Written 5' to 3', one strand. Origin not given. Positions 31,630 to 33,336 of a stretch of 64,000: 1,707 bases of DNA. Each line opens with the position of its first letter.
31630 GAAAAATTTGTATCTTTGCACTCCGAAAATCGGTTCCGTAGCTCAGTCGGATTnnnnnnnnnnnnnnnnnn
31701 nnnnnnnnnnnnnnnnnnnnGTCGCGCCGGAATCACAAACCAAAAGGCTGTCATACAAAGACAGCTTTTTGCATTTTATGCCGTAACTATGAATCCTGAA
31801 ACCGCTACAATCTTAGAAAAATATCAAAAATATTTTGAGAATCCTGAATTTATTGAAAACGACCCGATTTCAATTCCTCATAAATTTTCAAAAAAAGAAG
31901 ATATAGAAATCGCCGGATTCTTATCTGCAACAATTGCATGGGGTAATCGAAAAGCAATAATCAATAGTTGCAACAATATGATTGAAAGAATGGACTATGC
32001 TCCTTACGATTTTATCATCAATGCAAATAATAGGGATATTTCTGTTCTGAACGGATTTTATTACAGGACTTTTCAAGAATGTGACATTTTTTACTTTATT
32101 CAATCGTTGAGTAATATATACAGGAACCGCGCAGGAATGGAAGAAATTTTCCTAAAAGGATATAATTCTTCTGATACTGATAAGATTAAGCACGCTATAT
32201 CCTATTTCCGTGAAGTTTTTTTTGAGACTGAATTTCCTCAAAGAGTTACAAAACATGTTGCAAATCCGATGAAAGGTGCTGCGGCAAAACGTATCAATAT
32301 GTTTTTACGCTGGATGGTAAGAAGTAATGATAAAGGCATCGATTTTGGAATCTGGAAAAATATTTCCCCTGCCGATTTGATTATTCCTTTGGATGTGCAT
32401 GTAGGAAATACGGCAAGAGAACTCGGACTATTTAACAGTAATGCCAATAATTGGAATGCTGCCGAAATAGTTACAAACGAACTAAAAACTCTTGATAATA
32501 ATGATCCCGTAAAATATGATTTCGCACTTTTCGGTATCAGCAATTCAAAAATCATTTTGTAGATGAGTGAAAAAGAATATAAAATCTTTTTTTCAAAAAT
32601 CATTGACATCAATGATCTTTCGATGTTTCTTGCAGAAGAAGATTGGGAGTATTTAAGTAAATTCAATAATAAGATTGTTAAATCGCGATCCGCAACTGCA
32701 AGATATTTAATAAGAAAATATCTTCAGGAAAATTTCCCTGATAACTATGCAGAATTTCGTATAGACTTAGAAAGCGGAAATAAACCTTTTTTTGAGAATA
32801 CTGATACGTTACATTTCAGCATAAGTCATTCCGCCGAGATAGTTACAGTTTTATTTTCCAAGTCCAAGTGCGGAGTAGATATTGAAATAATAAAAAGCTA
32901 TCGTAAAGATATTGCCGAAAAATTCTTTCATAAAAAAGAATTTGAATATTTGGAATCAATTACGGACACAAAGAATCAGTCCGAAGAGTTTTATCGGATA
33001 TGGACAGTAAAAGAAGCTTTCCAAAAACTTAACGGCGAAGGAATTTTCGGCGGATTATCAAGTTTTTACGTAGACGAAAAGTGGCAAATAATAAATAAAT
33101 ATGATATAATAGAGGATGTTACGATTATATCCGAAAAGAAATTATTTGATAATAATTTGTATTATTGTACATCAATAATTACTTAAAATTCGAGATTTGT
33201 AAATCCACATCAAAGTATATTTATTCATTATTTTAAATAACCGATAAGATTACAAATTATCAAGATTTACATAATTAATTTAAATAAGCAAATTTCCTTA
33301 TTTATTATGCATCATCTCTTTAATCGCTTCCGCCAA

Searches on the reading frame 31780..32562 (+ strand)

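Call 84: search_protein_families(library=pfam, proteins=[window:31780-32562:+], max_evalue=0.001)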
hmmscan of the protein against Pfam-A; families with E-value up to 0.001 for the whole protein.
window:31780-32562:+ (260 aa): 1 family
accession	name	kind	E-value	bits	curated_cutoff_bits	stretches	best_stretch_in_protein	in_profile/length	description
PF09674.15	DUF2400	-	1.7e-81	274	25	1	28-254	1-223/225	Protein of unknown function (DUF2400)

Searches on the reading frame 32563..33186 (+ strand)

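Call 84: search_protein_families(library=pfam, proteins=[window:32563-33186:+], max_evalue=0.001)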
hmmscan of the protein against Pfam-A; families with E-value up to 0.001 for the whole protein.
window:32563-33186:+ (207 aa): 2 families
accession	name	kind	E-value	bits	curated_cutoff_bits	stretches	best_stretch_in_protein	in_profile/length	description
PF01648.25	ACPS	-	1.6e-14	54.3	25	1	103-174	2-80/111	4'-phosphopantetheinyl transferase superfamily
PF22624.1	AASDHPPT_N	-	5e-06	27.1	27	1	22-96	16-95/100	4'-phosphopantetheinyl transferase, N-terminal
